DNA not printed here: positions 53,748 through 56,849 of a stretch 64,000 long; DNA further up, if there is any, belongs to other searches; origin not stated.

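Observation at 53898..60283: Predicted exported glycogen-synthase-like GT5 with an unknown C-terminal domain, next to a beta-propeller/PLC-type phosphoesterase and an MBL hydrolase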

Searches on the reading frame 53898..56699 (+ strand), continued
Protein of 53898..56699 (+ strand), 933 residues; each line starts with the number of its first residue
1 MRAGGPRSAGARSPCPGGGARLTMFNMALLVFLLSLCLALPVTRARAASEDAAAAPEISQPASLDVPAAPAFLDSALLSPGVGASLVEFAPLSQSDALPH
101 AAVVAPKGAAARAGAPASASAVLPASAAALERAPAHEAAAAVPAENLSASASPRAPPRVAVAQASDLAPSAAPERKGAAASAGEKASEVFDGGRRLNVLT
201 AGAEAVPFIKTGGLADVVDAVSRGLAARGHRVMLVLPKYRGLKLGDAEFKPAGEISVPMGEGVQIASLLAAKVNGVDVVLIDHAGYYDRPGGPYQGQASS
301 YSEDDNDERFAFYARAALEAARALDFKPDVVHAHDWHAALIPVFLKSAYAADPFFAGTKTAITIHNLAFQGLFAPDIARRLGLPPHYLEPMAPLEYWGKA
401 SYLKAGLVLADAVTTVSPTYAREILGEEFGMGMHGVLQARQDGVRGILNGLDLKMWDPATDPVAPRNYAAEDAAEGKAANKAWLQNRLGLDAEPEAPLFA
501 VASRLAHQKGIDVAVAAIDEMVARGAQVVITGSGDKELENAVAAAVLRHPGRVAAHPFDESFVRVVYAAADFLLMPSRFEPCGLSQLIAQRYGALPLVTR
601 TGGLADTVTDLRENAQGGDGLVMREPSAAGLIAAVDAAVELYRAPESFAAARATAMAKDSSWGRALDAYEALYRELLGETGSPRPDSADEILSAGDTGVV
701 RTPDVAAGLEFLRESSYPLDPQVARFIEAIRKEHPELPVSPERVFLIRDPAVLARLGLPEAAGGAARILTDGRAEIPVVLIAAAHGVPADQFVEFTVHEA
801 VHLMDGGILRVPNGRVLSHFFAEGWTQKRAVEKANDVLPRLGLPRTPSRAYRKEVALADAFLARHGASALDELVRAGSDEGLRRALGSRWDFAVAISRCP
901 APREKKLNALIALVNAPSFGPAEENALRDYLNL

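Call 10: find_encoding_contigs(protein=P0003, flank=10000, max_places=2)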
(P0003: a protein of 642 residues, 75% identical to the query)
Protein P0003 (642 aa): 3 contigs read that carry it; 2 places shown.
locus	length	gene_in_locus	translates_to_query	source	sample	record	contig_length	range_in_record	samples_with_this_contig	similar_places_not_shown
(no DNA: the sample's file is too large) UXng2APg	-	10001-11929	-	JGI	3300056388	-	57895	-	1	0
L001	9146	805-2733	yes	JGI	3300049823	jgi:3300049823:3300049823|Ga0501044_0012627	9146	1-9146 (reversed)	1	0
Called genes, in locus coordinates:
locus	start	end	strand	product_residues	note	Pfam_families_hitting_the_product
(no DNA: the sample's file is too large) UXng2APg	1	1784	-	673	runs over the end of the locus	PF00912:Transgly, PF00905:Transpeptidase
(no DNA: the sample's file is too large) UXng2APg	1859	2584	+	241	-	PF18912:DZR_2 (weak), PF00156:Pribosyltran (faint)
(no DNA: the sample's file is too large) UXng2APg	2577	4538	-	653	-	-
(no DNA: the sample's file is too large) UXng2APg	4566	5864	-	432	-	PF03721:UDPG_MGDP_dh_N, PF03446:NAD_binding_2 (weak), PF00984:UDPG_MGDP_dh, PF03720:UDPG_MGDP_dh_C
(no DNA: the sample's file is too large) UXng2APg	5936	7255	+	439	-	PF03721:UDPG_MGDP_dh_N, PF00984:UDPG_MGDP_dh, PF03720:UDPG_MGDP_dh_C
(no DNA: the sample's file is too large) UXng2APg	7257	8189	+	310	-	PF01073:3Beta_HSD, PF01370:Epimerase, PF04321:RmlD_sub_bind, PF07993:NAD_binding_4 (faint), PF16363:GDP_Man_Dehyd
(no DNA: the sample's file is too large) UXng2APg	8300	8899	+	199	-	PF00535:Glycos_transf_2, PF13641:Glyco_tranf_2_3 (weak), PF12804:NTP_transf_3 (weak)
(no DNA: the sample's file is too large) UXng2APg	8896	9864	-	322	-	PF01728:FtsJ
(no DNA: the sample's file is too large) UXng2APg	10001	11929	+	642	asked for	PF08323:Glyco_transf_5, PF13579:Glyco_trans_4_4, PF20706:GT4-conflict (faint), PF13439:Glyco_transf_4 (weak), PF00534:Glycos_transf_1, PF13692:Glyco_trans_1_4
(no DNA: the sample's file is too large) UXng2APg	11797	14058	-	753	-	PF00270:DEAD, PF00271:Helicase_C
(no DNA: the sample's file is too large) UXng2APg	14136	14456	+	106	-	-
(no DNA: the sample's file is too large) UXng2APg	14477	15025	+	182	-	-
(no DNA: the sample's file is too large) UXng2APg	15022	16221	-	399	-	PF02163:Peptidase_M50 (faint)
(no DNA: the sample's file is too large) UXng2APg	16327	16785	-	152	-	PF13366:PDDEXK_3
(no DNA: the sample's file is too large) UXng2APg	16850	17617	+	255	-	PF01980:TrmO_N, PF18389:TrmO_C (weak)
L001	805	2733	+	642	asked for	PF08323:Glyco_transf_5, PF13579:Glyco_trans_4_4, PF20706:GT4-conflict (faint), PF13439:Glyco_transf_4 (weak), PF00534:Glycos_transf_1, PF13692:Glyco_trans_1_4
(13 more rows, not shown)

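Call 25: find_related_loci(query=P0001, collection=genome_contigs, flank=10000)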
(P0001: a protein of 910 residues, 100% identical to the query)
Query P0001 (910 aa) in genome_contigs; peptide patterns used: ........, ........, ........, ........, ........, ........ (x = any residue, [..] = any of these).
48 stretches matched a pattern; 18 encode a relative of the query (tblastn E <= 1e-3); 18 distinct loci.
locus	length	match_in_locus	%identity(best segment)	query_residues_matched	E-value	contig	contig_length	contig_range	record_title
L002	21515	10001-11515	80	150-654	0e+0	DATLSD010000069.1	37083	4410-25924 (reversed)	MAG TPA_asm: Elusimicrobiota bacterium isolate SMAG_U13921 k141_433351, whole genome shotgun sequence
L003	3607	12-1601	76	128-665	0e+0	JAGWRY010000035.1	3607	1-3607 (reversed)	MAG: Elusimicrobia bacterium isolate REEB337 k141_322959, whole genome shotgun sequence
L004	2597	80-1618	74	149-661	0e+0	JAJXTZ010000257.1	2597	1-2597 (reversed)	MAG: bacterium isolate BP4.bin73 NODE_73004_length_2597_cov_2.616599, whole genome shotgun sequence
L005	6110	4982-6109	80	4-381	0e+0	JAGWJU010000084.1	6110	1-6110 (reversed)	MAG: Elusimicrobia bacterium isolate REEB145 contig-150_18342, whole genome shotgun sequence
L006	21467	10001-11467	57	161-653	2e-157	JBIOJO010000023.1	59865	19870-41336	MAG: Elusimicrobiota bacterium isolate GcC5-9 k141_101037_length_59865_cov_54.0000, whole genome shotgun sequence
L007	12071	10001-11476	56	168-659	6e-149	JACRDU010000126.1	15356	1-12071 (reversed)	MAG: Elusimicrobia bacterium isolate NC_groundwater_1680_Pr3_B-0.1um_70_15 SR-2_scaffold_141_3111788, whole genome shotg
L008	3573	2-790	89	396-658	5e-151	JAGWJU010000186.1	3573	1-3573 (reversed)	MAG: Elusimicrobia bacterium isolate REEB145 contig-150_40197, whole genome shotgun sequence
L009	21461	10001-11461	54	169-655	3e-140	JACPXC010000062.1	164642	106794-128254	MAG: Elusimicrobia bacterium isolate NC_groundwater_827_Pr1_B-0.1um_69_30 Montesol18_Bp1_scaffold_1862036, whole genome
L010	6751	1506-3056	50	141-653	5e-135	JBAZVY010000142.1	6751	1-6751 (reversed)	MAG: Elusimicrobiota bacterium isolate SO_2017_GW1_264 NODE_42687_length_6751_cov_0.721165_OW334_2017, whole genome shot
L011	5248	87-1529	51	173-653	3e-135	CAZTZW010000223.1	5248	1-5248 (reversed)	MAG TPA_asm: uncultured Elusimicrobia sp. isolate SRP302895_co1_139 genome assembly, contig: NODE_33992_length_5248_cov_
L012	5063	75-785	68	674-910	2e-92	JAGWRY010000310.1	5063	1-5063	MAG: Elusimicrobia bacterium isolate REEB337 k141_3050909, whole genome shotgun sequence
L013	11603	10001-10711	64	674-910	7e-87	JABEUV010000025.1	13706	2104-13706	MAG: Elusimicrobia bacterium isolate MAG 13 k99_27648, whole genome shotgun sequence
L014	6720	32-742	64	674-910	2e-85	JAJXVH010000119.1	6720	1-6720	MAG: bacterium isolate BP5.bin24 NODE_21786_length_6720_cov_3.473381, whole genome shotgun sequence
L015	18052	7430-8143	62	673-910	5e-85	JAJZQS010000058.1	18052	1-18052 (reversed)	MAG: bacterium isolate SKS1.bin53 NODE_5552_length_18052_cov_7.052050, whole genome shotgun sequence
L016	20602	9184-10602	35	180-647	5e-79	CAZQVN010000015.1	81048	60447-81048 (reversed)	MAG TPA_asm: uncultured bacterium isolate SRP287453_co1_87 genome assembly, contig: NODE_394_length_81048_cov_20.753868,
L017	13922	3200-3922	54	673-909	9e-74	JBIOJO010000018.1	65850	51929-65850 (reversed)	MAG: Elusimicrobiota bacterium isolate GcC5-9 k141_135891_length_65850_cov_36.0000, whole genome shotgun sequence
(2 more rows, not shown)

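Call 29: search_protein_families(library=pfam, proteins=[L006:17712-19541:-], max_evalue=1)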
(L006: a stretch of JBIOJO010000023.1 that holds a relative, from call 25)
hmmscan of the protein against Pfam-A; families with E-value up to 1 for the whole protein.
L006:17712-19541:- (609 aa): 2 families
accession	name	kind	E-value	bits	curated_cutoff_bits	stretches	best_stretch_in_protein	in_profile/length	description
PF14824.11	Sirohm_synth_M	-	0.11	12.5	25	1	134-152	10-28/28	Sirohaem biosynthesis protein central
PF22181.1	TarS_linker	-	0.33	11.8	27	0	383-412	49-78/100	Glycosyl transferase TarS linker domain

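Call 33: find_encoding_contigs(protein=P0031, flank=10000, max_places=1)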
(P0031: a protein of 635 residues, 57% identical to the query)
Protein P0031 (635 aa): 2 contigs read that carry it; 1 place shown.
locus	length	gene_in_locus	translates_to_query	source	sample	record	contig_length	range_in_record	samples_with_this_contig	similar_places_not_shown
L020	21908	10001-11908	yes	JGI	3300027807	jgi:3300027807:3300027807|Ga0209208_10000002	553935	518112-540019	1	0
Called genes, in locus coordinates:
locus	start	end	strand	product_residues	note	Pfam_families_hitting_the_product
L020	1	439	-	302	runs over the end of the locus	PF02265:S1-P1_nuclease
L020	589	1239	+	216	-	-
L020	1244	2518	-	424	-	-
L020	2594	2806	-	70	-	-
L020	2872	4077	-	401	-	PF02353:CMAS (weak), PF05175:MTS (weak), PF13489:Methyltransf_23, PF01209:Ubie_methyltran, PF08241:Methyltransf_11, PF08242:Methyltransf_12, PF13649:Methyltransf_25, PF13847:Methyltransf_31, +1 more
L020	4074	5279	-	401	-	PF02797:Chal_sti_synt_C, PF08541:ACP_syn_III_C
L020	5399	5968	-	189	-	-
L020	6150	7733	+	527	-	-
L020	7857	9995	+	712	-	PF00128:Alpha-amylase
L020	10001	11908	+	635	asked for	PF08323:Glyco_transf_5, PF13439:Glyco_transf_4, PF13579:Glyco_trans_4_4, PF00534:Glycos_transf_1, PF20706:GT4-conflict (weak), PF13692:Glyco_trans_1_4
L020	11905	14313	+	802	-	PF00128:Alpha-amylase, PF09985:Glucodextran_C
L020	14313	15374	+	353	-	-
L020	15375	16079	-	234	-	PF13489:Methyltransf_23, PF13847:Methyltransf_31 (faint), PF08241:Methyltransf_11, PF08242:Methyltransf_12, PF13649:Methyltransf_25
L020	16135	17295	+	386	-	PF01244:Peptidase_M19, PF04909:Amidohydro_2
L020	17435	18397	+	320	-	PF01145:Band_7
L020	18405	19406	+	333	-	-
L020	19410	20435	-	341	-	PF04909:Amidohydro_2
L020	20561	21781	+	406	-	PF00962:A_deaminase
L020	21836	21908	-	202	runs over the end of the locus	PF02525:Flavodoxin_2, PF03358:FMN_red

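Call 34: find_encoding_contigs(protein=P0066, flank=10000, max_places=1)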
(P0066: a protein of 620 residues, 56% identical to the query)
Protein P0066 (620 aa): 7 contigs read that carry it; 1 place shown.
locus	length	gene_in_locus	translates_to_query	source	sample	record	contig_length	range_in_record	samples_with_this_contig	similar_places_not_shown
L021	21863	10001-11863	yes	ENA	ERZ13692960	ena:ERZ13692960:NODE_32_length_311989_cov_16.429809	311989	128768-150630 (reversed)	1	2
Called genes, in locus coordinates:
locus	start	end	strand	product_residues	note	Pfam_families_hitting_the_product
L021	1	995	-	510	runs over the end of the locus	-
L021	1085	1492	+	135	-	PF01814:Hemerythrin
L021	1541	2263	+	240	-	PF18912:DZR_2, PF00156:Pribosyltran (weak)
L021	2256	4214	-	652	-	-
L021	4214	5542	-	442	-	PF03446:NAD_binding_2, PF03721:UDPG_MGDP_dh_N, PF00984:UDPG_MGDP_dh, PF03720:UDPG_MGDP_dh_C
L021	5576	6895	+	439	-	PF03721:UDPG_MGDP_dh_N, PF00984:UDPG_MGDP_dh, PF03720:UDPG_MGDP_dh_C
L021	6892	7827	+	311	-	PF00106:adh_short (faint), PF01073:3Beta_HSD (weak), PF01370:Epimerase, PF02719:Polysacc_synt_2 (faint), PF04321:RmlD_sub_bind, PF07993:NAD_binding_4 (faint), PF16363:GDP_Man_Dehyd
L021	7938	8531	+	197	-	PF00535:Glycos_transf_2, PF12804:NTP_transf_3 (weak)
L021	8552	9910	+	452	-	PF07992:Pyr_redox_2 (weak)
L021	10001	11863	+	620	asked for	PF08323:Glyco_transf_5, PF13439:Glyco_transf_4 (faint), PF13579:Glyco_trans_4_4, PF20706:GT4-conflict (weak), PF00534:Glycos_transf_1, PF13692:Glyco_trans_1_4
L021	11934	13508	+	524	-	-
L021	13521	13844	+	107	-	-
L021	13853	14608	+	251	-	PF01980:TrmO_N, PF18389:TrmO_C (weak)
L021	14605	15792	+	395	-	PF07690:MFS_1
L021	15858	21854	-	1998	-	PF01835:MG2, PF00207:A2M, PF17973:bMG10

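Call 35: find_encoding_contigs(protein=P0080, flank=10000, max_places=1)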
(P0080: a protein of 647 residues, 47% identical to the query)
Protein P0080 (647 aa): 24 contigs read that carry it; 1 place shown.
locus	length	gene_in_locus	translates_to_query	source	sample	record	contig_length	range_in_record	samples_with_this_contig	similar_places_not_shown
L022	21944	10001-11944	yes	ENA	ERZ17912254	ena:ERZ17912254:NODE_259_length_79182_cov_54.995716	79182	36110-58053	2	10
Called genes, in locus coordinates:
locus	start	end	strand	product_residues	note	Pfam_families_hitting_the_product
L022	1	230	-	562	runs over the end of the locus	PF04049:ANAPC8 (weak), PF13432:TPR_16 (weak), PF14559:TPR_19, PF13424:TPR_12 (weak), PF13432:TPR_16 (weak), PF00515:TPR_1 (weak), PF13424:TPR_12, PF13432:TPR_16, +20 more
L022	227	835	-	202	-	PF01725:Ham1p_like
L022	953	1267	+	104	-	PF04972:BON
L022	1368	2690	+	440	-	PF02321:OEP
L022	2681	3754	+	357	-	PF25917:BSH_RND, PF25954:Beta-barrel_RND_2, PF25990:Beta-barrel_YknX, PF26002:Beta-barrel_AprE (weak)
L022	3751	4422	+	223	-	PF00005:ABC_tran, PF02463:SMC_N (faint), PF13304:AAA_21 (faint)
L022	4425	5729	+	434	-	PF12704:MacB_PCD, PF02687:FtsX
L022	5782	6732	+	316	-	PF00730:HhH-GPD, PF00633:HHH (weak)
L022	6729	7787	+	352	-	PF15887:Peptidase_Mx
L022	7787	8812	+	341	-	PF02655:ATP-grasp_3 (weak), PF07478:Dala_Dala_lig_C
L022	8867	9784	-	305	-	PF01797:Y1_Tnp (weak)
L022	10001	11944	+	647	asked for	PF08323:Glyco_transf_5, PF13439:Glyco_transf_4 (faint), PF13579:Glyco_trans_4_4 (weak), PF00534:Glycos_transf_1, PF13692:Glyco_trans_1_4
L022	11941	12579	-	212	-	-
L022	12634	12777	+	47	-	-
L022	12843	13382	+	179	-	-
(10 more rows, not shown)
